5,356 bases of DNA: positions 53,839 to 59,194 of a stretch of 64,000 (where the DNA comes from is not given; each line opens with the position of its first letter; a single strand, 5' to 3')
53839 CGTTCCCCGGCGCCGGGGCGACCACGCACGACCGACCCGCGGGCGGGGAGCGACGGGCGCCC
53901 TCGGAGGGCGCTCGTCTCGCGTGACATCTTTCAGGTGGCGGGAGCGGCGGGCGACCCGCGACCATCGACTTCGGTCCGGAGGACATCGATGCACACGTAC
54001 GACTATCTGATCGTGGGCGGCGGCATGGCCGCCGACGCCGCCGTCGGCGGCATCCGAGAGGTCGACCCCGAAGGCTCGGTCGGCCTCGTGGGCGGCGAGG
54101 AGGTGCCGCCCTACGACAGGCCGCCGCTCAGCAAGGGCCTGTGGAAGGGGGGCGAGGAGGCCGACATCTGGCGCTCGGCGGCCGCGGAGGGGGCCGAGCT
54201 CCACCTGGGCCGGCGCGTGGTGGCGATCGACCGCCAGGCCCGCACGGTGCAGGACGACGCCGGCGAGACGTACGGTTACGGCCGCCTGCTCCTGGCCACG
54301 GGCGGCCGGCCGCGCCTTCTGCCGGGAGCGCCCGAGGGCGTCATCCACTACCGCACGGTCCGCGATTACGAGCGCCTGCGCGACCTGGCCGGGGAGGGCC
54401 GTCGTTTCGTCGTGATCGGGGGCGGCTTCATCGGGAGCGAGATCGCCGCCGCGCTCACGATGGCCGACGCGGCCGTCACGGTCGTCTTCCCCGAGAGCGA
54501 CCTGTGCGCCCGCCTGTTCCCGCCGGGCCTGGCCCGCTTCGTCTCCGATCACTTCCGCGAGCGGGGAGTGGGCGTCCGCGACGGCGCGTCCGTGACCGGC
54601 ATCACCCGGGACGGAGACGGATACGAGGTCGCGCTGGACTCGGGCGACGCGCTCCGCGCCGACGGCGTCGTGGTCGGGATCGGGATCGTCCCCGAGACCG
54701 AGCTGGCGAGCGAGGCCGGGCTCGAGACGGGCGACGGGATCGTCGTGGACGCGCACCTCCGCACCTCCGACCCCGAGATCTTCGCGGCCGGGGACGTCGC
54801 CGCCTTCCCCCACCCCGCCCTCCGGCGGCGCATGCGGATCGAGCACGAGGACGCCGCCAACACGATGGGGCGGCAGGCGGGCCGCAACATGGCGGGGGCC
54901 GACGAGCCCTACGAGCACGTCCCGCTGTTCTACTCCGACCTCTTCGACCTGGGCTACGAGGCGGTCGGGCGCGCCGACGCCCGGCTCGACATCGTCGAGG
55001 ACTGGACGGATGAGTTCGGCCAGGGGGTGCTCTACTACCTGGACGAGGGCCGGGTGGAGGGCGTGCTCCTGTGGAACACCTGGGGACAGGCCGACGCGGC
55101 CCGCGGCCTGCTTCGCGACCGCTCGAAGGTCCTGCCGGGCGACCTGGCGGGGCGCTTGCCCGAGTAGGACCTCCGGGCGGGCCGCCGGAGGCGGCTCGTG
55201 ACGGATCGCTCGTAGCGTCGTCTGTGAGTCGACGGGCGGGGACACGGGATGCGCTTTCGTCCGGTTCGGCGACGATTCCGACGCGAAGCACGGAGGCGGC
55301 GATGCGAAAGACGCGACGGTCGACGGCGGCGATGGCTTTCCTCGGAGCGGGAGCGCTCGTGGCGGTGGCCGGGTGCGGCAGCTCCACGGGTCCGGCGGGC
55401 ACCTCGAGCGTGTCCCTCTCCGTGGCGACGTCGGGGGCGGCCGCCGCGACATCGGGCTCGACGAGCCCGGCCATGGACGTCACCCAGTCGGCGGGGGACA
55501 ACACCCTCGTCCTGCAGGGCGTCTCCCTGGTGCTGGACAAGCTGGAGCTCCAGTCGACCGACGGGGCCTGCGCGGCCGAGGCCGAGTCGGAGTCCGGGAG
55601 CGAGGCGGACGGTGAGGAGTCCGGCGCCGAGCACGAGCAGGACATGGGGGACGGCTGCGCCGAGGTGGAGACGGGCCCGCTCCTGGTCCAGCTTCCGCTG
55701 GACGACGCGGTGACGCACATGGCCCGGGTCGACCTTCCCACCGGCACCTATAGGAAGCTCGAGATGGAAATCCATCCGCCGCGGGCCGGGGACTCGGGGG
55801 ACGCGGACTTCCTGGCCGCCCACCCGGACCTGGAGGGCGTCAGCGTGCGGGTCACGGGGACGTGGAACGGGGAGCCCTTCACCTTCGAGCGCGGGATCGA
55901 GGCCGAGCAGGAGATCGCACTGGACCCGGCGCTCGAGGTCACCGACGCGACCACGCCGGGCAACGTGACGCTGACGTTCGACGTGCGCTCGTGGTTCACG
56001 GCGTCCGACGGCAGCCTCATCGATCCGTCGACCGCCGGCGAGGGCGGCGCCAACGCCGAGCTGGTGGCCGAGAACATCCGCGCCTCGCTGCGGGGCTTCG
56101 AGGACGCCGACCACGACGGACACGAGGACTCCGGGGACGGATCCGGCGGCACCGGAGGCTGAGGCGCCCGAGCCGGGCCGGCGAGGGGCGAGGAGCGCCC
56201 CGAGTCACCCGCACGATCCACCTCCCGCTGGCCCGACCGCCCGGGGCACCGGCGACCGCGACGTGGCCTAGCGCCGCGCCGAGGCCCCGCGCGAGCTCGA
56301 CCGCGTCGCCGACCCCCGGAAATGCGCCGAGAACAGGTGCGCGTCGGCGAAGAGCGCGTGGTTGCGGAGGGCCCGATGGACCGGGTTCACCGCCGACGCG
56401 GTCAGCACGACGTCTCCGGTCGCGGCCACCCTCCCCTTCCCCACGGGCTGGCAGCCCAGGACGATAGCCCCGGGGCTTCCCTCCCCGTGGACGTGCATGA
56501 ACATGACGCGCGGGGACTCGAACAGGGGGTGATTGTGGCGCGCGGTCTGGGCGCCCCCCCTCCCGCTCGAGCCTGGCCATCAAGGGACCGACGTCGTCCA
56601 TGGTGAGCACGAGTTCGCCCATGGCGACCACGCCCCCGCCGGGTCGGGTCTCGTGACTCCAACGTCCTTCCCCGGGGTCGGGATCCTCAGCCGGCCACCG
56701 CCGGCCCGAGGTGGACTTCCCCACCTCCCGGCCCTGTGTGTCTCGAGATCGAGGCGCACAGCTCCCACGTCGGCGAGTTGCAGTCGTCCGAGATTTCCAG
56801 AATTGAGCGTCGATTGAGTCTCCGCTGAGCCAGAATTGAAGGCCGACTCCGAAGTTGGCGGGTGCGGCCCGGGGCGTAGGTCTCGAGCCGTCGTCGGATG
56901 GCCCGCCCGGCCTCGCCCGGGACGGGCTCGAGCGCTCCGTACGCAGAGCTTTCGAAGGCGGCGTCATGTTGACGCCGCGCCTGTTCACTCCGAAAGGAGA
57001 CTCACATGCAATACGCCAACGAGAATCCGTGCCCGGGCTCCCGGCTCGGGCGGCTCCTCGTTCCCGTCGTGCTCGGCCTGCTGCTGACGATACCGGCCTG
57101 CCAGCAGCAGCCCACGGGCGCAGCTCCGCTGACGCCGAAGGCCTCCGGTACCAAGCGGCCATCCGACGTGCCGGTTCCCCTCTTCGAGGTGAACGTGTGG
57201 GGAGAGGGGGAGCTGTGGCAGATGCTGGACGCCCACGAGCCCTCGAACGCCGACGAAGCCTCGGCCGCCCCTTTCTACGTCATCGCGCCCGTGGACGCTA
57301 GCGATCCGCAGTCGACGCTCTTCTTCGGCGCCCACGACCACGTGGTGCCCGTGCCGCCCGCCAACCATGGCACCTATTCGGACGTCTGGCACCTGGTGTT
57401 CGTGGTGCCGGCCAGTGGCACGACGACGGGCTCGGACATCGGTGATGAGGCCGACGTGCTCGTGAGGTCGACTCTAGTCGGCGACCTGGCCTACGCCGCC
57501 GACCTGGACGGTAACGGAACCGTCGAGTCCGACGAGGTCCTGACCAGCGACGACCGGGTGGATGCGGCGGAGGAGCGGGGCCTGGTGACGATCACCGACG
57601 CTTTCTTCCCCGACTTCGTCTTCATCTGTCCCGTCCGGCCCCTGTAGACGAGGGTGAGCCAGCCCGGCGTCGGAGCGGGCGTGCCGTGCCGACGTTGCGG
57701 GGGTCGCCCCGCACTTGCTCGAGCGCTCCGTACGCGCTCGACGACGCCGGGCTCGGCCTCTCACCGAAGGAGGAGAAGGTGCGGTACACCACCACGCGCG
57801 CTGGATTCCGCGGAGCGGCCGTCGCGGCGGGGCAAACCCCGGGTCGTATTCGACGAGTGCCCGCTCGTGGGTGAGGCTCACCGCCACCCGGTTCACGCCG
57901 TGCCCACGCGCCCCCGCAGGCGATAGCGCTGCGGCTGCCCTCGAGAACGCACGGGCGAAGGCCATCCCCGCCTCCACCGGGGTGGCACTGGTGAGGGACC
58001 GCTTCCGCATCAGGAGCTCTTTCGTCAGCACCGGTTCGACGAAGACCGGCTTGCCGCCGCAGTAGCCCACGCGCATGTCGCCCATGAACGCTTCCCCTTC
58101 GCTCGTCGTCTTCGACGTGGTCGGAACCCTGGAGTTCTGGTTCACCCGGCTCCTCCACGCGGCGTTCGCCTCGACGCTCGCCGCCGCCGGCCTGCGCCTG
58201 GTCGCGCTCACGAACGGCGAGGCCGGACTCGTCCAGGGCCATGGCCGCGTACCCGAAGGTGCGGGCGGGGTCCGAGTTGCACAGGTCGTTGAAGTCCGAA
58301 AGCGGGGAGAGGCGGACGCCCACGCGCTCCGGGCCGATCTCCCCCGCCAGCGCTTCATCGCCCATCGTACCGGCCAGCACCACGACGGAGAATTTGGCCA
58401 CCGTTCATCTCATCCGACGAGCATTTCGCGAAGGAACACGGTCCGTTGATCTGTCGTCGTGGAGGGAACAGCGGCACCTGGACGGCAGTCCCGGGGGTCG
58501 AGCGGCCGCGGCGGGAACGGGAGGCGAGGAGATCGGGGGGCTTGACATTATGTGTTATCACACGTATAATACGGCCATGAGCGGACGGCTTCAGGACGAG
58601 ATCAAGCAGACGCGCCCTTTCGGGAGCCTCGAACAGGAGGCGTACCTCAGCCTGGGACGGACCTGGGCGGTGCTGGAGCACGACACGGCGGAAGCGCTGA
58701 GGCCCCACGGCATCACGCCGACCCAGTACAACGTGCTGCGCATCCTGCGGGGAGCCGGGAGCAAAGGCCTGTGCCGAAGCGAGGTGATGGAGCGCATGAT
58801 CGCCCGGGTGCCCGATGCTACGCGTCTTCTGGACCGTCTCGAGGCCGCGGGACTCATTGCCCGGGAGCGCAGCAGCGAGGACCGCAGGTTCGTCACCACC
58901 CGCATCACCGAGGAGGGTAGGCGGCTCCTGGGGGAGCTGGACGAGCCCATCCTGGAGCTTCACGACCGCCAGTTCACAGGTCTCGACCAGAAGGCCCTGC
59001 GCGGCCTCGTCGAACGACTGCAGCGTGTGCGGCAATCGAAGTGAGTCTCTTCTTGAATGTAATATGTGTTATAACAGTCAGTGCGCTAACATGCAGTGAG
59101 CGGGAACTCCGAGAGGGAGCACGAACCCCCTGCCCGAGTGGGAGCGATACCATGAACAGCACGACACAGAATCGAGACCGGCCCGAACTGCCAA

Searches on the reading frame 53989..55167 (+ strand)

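Call 9: search_protein_families(library=pfam, proteins=[window:53989-55167:+])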
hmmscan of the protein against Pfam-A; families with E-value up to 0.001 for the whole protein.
window:53989-55167:+ (392 aa): 7 families
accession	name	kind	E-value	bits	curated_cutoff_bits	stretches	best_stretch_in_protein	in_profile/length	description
PF07992.20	Pyr_redox_2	-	8.9e-63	212.9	26.1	1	4-290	1-287/291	Pyridine nucleotide-disulphide oxidoreductase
PF14721.12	AIF_C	-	2.3e-15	57.7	25.9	2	297-337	1-42/130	Apoptosis-inducing factor, mitochondrion-associated, C-term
PF00070.33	Pyr_redox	-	5.1e-15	56.2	22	1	139-216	1-79/82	Pyridine nucleotide-disulphide oxidoreductase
PF13738.12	Pyr_redox_3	-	7.3e-08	32.4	30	1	72-268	99-305/305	Pyridine nucleotide-disulphide oxidoreductase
PF01593.30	Amino_oxidase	-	3.1e-06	27.2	19.8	1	181-231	203-254/443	Flavin containing amine oxidoreductase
PF01266.30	DAO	-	8.1e-06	26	27.9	0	61-111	156-209/353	FAD dependent oxidoreductase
PF13241.12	NAD_binding_7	-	0.00053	21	22.1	0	136-172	6-43/104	Putative NAD(P)-binding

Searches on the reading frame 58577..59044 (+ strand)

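Call 69: search_protein_families(library=pfam, proteins=[window:58577-59044:+], max_evalue=0.0001)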
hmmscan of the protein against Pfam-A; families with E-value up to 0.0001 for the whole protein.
window:58577-59044:+ (155 aa): 3 families
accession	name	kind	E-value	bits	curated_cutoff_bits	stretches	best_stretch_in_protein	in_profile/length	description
PF01047.28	MarR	-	1.9e-10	40.9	24.6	1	46-104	1-57/59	MarR family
PF12802.13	MarR_2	-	1.2e-09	38.7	27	1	44-104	1-60/61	MarR family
PF22381.2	Staph_reg_Sar_Rot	-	3.9e-08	33.7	27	1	43-120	9-84/85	Transcriptional regulator SarA/Rot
